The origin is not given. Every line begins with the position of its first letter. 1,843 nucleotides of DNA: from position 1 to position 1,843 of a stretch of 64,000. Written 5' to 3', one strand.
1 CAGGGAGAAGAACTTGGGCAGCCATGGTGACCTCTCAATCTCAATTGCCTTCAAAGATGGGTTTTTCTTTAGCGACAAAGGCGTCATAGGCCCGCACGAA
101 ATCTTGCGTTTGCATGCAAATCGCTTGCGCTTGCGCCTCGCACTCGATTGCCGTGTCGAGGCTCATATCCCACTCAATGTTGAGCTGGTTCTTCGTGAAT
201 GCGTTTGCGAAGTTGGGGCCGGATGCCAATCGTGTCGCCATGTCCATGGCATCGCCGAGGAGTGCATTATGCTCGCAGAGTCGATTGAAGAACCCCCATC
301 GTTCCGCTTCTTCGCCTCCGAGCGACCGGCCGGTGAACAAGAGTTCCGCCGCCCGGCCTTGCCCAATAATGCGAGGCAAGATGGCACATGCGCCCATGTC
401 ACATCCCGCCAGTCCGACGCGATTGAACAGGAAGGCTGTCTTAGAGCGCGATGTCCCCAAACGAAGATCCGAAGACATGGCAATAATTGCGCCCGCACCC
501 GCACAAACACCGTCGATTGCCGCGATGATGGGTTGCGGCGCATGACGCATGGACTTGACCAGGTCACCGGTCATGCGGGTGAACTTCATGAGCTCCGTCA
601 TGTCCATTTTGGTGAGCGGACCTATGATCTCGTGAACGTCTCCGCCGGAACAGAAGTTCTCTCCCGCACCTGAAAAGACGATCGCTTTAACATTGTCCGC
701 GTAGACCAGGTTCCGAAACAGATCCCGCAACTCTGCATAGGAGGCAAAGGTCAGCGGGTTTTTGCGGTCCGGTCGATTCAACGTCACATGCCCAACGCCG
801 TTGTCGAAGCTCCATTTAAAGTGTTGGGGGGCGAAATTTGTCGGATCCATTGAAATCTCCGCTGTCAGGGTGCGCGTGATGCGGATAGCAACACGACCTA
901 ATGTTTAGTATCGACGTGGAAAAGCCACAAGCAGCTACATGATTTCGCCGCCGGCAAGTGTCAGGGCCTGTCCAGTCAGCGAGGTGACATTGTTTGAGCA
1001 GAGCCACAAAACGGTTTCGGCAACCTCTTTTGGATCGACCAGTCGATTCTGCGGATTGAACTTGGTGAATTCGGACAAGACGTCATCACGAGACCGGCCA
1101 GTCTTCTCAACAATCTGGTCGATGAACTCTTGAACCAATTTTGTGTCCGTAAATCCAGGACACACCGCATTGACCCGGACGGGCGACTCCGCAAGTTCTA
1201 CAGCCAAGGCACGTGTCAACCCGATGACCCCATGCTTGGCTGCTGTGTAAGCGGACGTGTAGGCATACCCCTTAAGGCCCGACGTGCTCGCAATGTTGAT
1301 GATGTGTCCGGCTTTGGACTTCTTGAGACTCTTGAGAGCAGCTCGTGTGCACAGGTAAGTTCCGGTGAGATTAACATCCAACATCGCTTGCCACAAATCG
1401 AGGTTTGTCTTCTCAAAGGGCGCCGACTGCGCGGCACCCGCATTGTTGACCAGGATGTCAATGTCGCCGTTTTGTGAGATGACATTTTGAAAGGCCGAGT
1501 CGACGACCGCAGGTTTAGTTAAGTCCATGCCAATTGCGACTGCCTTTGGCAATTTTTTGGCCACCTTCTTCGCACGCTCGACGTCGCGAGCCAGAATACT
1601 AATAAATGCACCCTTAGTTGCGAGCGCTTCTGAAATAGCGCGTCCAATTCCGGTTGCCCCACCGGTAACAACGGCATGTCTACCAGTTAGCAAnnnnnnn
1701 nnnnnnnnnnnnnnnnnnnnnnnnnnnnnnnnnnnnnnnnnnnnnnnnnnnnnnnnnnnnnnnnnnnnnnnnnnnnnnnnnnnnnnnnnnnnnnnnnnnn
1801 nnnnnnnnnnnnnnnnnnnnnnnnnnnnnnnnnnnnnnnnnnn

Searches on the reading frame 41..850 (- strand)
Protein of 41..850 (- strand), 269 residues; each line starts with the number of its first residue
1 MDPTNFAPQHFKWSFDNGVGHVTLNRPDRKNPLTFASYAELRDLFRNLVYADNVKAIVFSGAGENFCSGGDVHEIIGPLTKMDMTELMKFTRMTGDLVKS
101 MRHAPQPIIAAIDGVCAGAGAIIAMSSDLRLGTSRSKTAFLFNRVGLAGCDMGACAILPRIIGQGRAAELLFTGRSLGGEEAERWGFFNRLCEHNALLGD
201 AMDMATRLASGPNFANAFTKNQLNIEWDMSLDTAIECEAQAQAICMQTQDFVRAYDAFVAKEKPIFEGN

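Call 3: search_protein_families(library=pfam, proteins=[window:41-850:-])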
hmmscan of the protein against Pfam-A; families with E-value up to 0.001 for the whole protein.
window:41-850:- (269 aa): 2 families
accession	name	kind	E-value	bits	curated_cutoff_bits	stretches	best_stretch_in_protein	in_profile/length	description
PF00378.25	ECH_1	-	4.4e-40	138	27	1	16-268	3-250/251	Enoyl-CoA hydratase/isomerase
PF16113.10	ECH_2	-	8.9e-26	91.6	27.2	1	19-197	1-177/335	Enoyl-CoA hydratase/isomerase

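Call 4: search_protein_families(library=ncbifam, proteins=[window:41-850:-])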
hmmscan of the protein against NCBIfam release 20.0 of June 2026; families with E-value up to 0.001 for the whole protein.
window:41-850:- (269 aa): 70 families (the best 25 are shown)
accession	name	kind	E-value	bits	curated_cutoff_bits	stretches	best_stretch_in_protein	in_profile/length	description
NF006107.0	PRK08258.1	equivalog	4.3e-143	475.6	330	1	4-269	12-277/277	enoyl-CoA hydratase family protein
NF006699.0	PRK09245.1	subfamily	4.5e-48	163.8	354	1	18-268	12-265/266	crotonase/enoyl-CoA hydratase family protein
TIGR02280.1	PaaB1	equivalog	3.3e-45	154.6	345.15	1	15-268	5-255/256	2-(1,2-epoxy-1,2-dihydrophenyl)acetyl-CoA isomerase PaaG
NF004635.0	PRK05981.1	equivalog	3.6e-41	141.5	351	1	9-268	4-265/266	enoyl-CoA hydratase/isomerase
NF005802.0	PRK07657.1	equivalog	7.4e-41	140.4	363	1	16-268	11-259/260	enoyl-CoA hydratase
NF004475.0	PRK05809.1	subfamily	7.7e-41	140.3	394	1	16-267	11-258/260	short-chain-enoyl-CoA hydratase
NF046063.1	oxepin_alt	equivalog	2.2e-40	138.7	300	1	21-264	12-253/254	oxepin-CoA hydrolase, alternative type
NF004794.0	PRK06142.1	equivalog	3.1e-40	138.6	308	1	12-268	9-272/273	crotonase/enoyl-CoA hydratase family protein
NF006007.0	PRK08138.1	subfamily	2.9e-39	135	355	1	16-268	15-260/261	enoyl-CoA hydratase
NF004857.0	PRK06210.1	equivalog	1.5e-38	132.8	341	1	16-268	15-274/275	enoyl-CoA hydratase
NF004796.0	PRK06144.1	subfamily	1.5e-38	132.7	272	1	10-269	9-262/262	enoyl-CoA hydratase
NF005699.0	PRK07509.1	equivalog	1.9e-38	132.6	249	1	13-267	8-262/267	crotonase/enoyl-CoA hydratase family protein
NF005700.0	PRK07511.1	subfamily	1.3e-37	129.8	274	1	22-267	16-259/260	enoyl-CoA hydratase family protein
NF004781.0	PRK06127.1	subfamily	3.3e-37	128.6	291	1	8-268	10-268/269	enoyl-CoA hydratase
NF004519.0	PRK05864.1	equivalog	7.3e-37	127.2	337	1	19-266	20-272/276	enoyl-CoA hydratase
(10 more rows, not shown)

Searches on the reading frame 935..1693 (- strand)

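Call 3: search_protein_families(library=pfam, proteins=[window:935-1693:-])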
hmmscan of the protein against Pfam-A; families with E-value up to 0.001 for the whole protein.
window:935-1693:- (252 aa): 6 families
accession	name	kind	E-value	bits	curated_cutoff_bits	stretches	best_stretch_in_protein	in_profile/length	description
PF00106.31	adh_short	-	5.5e-60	202.6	26.6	1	6-190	2-190/195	short chain dehydrogenase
PF13561.12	adh_short_C2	-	1.8e-56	191.8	27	1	13-249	3-234/236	Enoyl-(Acyl carrier protein) reductase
PF08659.16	KR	-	1e-12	48.8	22.6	1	8-154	4-154/180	KR domain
PF23441.1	SDR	-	1.2e-07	31.8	27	1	8-189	11-201/258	SDR-like rossmann domain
PF01370.27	Epimerase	-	3.7e-07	30.2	20.9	1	8-241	2-234/240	NAD dependent epimerase/dehydratase family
PF13460.12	NAD_binding_10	-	9.6e-05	22.8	27.2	1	12-137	2-99/184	NAD(P)H-binding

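Call 4: search_protein_families(library=ncbifam, proteins=[window:935-1693:-])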
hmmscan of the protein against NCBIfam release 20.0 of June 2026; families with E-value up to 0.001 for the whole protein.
window:935-1693:- (252 aa): 235 families (the best 25 are shown)
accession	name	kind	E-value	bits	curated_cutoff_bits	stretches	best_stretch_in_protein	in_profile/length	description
NF009093.0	PRK12429.1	subfamily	1.1e-71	241.2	258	1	1-250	2-256/259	3-hydroxybutyrate dehydrogenase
TIGR01963.1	PHB_DH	subfamily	3.9e-68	229.5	307.05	1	5-249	2-251/255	3-hydroxybutyrate dehydrogenase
NF009466.0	PRK12826.1-2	subfamily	7.7e-64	215.5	222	1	5-251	4-245/248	3-oxoacyl-ACP reductase FabG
NF004791.0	PRK06138.1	equivalog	4.1e-61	206.5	312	1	2-250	3-249/252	SDR family oxidoreductase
NF005559.1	PRK07231.1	subfamily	4e-60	203.4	215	1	2-251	2-248/249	glucose 1-dehydrogenase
NF004198.0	PRK05653.1-3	equivalog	5.9e-58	196.2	296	1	2-252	5-248/248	3-oxoacyl-ACP reductase FabG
NF009931.0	PRK13394.1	subfamily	1e-57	195.6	340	1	2-251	5-260/262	3-hydroxybutyrate dehydrogenase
NF052558.1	MBtsdlDhBudC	equivalog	9.2e-56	189.2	270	1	4-249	3-240/250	meso-2,3-butanediol dehydrogenase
NF006070.0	PRK08213.1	subfamily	8.1e-55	186.1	279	1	2-249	10-255/259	gluconate 5-dehydrogenase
TIGR01830.1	3oxo_ACP_reduc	equivalog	9.4e-55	185.9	297.75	1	7-249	1-237/239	3-oxoacyl-[acyl-carrier-protein] reductase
NF004818.0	PRK06172.1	equivalog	8.1e-54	182.6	336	1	2-251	5-251/253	SDR family oxidoreductase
TIGR03971.1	SDR_subfam_1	subfamily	2e-53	181.4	300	1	2-250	1-268/271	mycofactocin-coupled SDR family oxidoreductase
NF005067.0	PRK06484.1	equivalog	2.6e-51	174.7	713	1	4-249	9-250/524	short chain dehydrogenase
NF005309.0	PRK06841.1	subfamily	4.2e-51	173.9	286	1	2-249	13-251/255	GolD/DthD family dehydrogenase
NF005469.0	PRK07063.1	equivalog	5.2e-51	173.7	306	1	2-250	5-254/260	SDR family oxidoreductase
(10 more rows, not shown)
